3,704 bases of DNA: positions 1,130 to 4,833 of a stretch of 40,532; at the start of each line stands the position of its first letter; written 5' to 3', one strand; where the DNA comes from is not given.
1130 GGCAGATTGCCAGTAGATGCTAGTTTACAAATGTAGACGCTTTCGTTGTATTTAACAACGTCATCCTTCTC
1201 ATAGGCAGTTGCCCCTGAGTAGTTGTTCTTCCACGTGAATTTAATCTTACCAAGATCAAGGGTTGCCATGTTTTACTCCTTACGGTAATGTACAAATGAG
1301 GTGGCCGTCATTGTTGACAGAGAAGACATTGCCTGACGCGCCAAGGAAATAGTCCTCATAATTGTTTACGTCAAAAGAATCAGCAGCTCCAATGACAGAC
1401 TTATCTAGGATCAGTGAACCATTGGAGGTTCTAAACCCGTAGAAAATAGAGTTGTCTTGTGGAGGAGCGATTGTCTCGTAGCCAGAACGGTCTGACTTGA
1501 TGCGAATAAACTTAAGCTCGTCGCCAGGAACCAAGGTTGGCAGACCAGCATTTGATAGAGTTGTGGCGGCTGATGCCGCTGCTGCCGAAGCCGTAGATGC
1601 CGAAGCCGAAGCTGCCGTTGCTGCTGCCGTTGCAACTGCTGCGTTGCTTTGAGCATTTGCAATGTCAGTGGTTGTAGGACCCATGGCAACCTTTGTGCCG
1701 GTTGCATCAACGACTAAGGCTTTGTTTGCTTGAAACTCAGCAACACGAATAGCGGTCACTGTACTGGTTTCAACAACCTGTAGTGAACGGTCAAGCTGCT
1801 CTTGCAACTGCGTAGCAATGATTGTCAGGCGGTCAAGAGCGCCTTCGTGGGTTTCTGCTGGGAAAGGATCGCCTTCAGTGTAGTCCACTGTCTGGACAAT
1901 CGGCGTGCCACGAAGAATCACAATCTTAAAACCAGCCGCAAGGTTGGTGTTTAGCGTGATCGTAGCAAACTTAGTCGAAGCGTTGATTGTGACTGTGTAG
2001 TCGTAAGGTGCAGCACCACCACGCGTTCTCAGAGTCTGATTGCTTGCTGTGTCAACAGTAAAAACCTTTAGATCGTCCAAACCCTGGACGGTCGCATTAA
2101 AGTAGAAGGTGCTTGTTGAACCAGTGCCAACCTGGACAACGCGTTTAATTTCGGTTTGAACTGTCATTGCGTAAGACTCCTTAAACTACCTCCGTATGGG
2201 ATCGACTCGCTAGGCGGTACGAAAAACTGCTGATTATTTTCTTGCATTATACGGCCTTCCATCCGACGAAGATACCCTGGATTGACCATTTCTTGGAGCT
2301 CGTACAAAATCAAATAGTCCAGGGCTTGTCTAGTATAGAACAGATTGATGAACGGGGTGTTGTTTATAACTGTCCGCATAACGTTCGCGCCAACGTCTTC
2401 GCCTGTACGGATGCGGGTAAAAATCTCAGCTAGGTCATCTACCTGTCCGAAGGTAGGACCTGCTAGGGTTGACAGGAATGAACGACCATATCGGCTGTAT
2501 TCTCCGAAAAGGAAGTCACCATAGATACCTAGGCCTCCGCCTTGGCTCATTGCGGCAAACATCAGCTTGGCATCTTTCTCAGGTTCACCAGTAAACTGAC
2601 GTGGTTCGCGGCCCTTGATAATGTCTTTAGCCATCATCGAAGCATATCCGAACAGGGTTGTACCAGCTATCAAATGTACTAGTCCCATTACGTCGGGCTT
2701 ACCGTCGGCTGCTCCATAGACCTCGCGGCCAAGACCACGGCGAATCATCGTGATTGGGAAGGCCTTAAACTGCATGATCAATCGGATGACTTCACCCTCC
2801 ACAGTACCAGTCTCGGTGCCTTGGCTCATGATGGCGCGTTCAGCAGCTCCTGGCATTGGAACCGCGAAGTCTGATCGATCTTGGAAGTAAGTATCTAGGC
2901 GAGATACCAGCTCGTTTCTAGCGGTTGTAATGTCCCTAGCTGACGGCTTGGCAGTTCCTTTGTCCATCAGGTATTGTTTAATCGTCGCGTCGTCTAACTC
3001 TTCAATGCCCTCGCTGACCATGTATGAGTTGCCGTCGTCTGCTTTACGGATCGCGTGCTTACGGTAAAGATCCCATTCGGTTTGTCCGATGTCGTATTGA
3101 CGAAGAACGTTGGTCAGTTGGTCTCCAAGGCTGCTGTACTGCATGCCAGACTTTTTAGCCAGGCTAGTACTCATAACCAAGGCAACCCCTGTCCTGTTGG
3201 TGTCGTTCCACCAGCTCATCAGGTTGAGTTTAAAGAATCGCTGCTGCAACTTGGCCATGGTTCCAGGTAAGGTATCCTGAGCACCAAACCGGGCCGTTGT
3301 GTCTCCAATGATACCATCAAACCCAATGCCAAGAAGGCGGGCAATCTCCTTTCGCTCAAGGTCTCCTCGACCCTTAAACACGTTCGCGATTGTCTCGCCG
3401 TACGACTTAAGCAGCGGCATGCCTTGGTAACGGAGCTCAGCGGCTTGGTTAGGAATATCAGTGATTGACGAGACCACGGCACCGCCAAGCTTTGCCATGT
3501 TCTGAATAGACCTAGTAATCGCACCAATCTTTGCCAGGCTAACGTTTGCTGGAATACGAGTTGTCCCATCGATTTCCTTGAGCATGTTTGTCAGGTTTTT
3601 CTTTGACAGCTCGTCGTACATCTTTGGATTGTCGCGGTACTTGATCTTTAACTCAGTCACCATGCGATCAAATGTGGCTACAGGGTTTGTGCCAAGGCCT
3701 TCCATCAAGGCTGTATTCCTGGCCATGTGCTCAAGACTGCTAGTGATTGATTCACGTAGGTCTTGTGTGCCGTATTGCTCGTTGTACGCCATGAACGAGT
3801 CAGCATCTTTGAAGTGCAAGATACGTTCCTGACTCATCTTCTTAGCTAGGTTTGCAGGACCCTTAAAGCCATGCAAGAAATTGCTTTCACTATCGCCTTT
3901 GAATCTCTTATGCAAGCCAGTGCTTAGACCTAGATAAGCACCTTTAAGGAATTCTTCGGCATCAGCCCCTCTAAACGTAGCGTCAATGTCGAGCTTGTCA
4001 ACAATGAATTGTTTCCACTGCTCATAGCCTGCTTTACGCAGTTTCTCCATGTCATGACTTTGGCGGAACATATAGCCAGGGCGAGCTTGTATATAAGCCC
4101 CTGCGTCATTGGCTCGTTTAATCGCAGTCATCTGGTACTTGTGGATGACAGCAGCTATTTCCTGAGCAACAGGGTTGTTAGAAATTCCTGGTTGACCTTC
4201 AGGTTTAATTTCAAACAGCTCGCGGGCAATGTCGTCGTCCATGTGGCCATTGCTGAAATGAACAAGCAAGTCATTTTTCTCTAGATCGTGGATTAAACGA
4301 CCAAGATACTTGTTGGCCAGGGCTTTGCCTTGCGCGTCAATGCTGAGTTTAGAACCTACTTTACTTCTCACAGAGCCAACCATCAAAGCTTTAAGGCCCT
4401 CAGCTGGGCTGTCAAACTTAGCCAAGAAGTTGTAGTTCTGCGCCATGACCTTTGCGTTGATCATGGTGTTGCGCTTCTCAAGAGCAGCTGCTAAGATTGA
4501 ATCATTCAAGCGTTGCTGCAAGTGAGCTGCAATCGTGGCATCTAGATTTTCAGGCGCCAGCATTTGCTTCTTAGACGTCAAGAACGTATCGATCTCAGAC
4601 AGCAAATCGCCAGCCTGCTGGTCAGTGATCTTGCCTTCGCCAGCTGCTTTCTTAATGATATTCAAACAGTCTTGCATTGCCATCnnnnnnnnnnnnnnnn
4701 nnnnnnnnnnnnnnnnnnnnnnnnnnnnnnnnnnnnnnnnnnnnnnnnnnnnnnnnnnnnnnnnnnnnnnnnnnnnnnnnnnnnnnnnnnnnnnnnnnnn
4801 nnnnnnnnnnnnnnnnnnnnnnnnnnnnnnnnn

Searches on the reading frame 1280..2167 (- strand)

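Call 5: search_protein_families(library=phrogs, proteins=[window:1280-2167:-], max_evalue=0.001)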
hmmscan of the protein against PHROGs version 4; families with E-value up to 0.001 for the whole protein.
window:1280-2167:- (295 aa): 13 families
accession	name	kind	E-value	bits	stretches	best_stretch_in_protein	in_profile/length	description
phrog_1640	-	tail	3e-14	54.1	1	1-129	1-125/765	tail protein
phrog_13893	-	tail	1.9e-13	50.6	1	1-131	1-127/648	tail protein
phrog_17220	-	unknown function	1.9e-11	44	1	1-125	1-120/868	-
phrog_36601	-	tail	3.5e-11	43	1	1-129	15-139/1084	tail fiber protein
phrog_5510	-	tail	4.5e-11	42.8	1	1-125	1-121/789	tail fiber protein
phrog_32960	-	unknown function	6.4e-11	42.2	1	1-122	1-118/762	-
phrog_38237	-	unknown function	1.3e-10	41.2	1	1-129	1-125/697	-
phrog_8649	-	unknown function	4.1e-10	39.9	1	1-124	1-120/743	-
phrog_6518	-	tail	2.8e-09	36.6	1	5-122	2-112/793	tail fiber protein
phrog_19294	-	tail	6.5e-07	29.6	1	122-205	109-191/520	tail fiber protein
phrog_1171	-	tail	5.1e-06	26.2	1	1-145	1-137/954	tail spike protein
phrog_28871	-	unknown function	1.4e-05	24.1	1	36-118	25-107/946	-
phrog_5662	-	tail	2.9e-05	23.6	1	1-130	1-126/729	tail fiber protein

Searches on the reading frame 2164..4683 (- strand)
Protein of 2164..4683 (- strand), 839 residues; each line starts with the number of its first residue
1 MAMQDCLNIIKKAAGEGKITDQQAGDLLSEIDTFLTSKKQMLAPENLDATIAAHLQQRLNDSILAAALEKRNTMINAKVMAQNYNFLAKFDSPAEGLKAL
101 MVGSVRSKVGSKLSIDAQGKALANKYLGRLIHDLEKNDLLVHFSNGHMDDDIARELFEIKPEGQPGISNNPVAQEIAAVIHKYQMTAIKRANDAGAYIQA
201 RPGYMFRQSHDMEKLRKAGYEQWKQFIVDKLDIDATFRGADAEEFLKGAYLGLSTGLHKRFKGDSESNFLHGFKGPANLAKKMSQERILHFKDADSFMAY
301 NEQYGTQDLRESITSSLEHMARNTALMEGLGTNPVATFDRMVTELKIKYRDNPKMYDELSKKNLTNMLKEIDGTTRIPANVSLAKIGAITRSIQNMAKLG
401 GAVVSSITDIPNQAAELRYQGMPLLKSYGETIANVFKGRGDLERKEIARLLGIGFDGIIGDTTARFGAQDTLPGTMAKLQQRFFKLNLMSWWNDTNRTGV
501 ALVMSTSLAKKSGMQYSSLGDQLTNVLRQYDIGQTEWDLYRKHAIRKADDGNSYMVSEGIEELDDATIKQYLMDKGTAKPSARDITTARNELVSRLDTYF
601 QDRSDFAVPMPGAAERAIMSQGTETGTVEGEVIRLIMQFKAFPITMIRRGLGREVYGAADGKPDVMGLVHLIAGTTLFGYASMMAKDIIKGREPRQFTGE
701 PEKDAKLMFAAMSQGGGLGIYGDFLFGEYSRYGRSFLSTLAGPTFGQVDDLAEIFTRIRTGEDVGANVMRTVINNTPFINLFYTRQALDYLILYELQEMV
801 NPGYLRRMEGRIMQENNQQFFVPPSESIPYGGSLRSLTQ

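Call 5: search_protein_families(library=phrogs, proteins=[window:2164-4683:-], max_evalue=0.001)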
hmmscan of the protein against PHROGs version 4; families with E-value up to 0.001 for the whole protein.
window:2164-4683:- (839 aa): 5 families
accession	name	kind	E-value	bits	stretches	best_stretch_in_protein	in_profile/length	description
phrog_684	-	head and packaging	8.8e-194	647.3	1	4-827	3-828/840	virion structural protein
phrog_26678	-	unknown function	1.4e-46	160.1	1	514-823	11-309/324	-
phrog_23925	-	unknown function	2.7e-26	93.4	1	68-435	70-443/471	-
phrog_342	-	head and packaging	9.6e-17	61.3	1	631-790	1054-1221/1235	internal virion protein with endolysin domain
phrog_16310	-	unknown function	6.7e-12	44.7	1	357-520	995-1161/1411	-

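Call 14: search_protein_families(library=pfam, proteins=[window:2164-4683:-], max_evalue=0.01)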
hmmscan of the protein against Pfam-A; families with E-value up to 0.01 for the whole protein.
window:2164-4683:- (839 aa): 0 families

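Call 17: search_dna_similar(query=window:2164-4683:-, collection=phages, mode=protein, max_rows=25)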
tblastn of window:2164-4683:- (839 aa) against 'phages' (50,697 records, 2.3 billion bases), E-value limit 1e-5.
Records with a match: 128; places in all: 132; records where one place covers at least 80% of the query: 71.
Best place of each record, by identity: <60% 128.
By first word of the organism name: Vibrio 40; Pelagibacter 14; Escherichia 13; Salmonella 12; Pseudomonas 11; Liberibacter 6; Acinetobacter 5; Burkholderia 5; Yersinia 3; Enterobacter 3; and 9 more.
By host as written in the record: - 31; Candidatus Pelagibacter ubique HTCC1062 10; Vibrio cholerae 2095 9; Vibrio cholerae 7; Pseudomonas aeruginosa PA14 5; Escherichia coli O157:H7 4; Salmonella enterica subsp. enterica serovar Heidelberg 3; Pseudomonas aeruginosa 2; and 44 more.
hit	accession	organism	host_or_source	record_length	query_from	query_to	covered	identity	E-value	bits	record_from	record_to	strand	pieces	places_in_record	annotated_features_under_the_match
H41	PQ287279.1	Pseudomonas phage Flu_PA14_4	Pseudomonas aeruginosa PA14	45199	6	827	98%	40.2%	0e+0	589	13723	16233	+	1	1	virion structural protein | hypothetical protein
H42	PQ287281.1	Pseudomonas phage Flu_PA14_3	Pseudomonas aeruginosa PA14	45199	6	827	98%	40.2%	0e+0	589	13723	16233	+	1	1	virion structural protein | hypothetical protein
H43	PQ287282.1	Pseudomonas phage Komp_PA14_gP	Pseudomonas aeruginosa PA14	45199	6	827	98%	40.2%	0e+0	589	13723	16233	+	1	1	virion structural protein | hypothetical protein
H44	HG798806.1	Pseudomonas phage vB_PaeP_Tr60_Ab31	Pseudomonas aeruginosa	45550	6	827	98%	40.2%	1e-178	577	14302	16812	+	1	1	Hypothetical protein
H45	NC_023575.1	Pseudomonas phage vB_PaeP_Tr60_Ab31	Pseudomonas aeruginosa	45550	6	827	98%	40.2%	1e-178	577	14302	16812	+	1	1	virion structural protein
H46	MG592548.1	Vibrio phage 1.182.O._10N.286.46.E1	Vibrio breoganii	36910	3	839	100%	39.4%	2e-165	538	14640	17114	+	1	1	hypothetical protein | coil containing protein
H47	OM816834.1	Stenotrophomonas phage vB_SmeS_BUCT708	Stenotrophomonas maltophilia BUCT708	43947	6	826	98%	34.1%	3e-114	494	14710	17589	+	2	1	hypothetical protein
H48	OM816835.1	Stenotrophomonas phage vB_SmeS_BUCT709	Stenotrophomonas maltophilia BUCT709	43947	6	826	98%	34.1%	3e-114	494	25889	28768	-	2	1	hypothetical protein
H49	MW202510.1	Caudoviricetes sp.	Manatee Spring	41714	70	826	90%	34.7%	3e-129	433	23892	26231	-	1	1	structural protein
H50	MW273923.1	Pelagibacter phage HTVC035P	Candidatus Pelagibacter sp. HTCC1062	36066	6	825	98%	31.8%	5e-111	380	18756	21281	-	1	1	putative internal virion protein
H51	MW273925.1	Pelagibacter phage HTVC203P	Candidatus Pelagibacter sp. FZCC0015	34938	1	827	99%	31.3%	2e-108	372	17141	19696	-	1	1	putative internal virion protein | putative internal virion protein D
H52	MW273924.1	Pelagibacter phage HTVC100P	Candidatus Pelagibacter sp. HTCC7211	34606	30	825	95%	32.5%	3e-113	386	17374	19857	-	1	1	putative internal virion protein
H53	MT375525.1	Pelagibacter phage Greip EXVC021P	Candidatus Pelagibacter ubique HTCC1062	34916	1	827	99%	29.8%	3e-86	306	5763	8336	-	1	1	internal virion protein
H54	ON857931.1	Pseudomonas phage vB_PaeP_FBPa19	Pseudomonas sp.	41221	6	638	75%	38.7%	3e-116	395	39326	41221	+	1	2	hypothetical protein (x3)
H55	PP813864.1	Pseudomonas phage vB_PaeP_FBPa42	Pseudomonas sp.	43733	6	636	75%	38.7%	1e-115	394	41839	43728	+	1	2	hypothetical protein (x3)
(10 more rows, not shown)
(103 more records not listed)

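Call 84: search_protein_families(library=ncbifam, proteins=[window:2164-4683:-], max_evalue=0.01)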
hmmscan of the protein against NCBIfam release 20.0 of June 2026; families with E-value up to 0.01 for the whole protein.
window:2164-4683:- (839 aa): 0 families
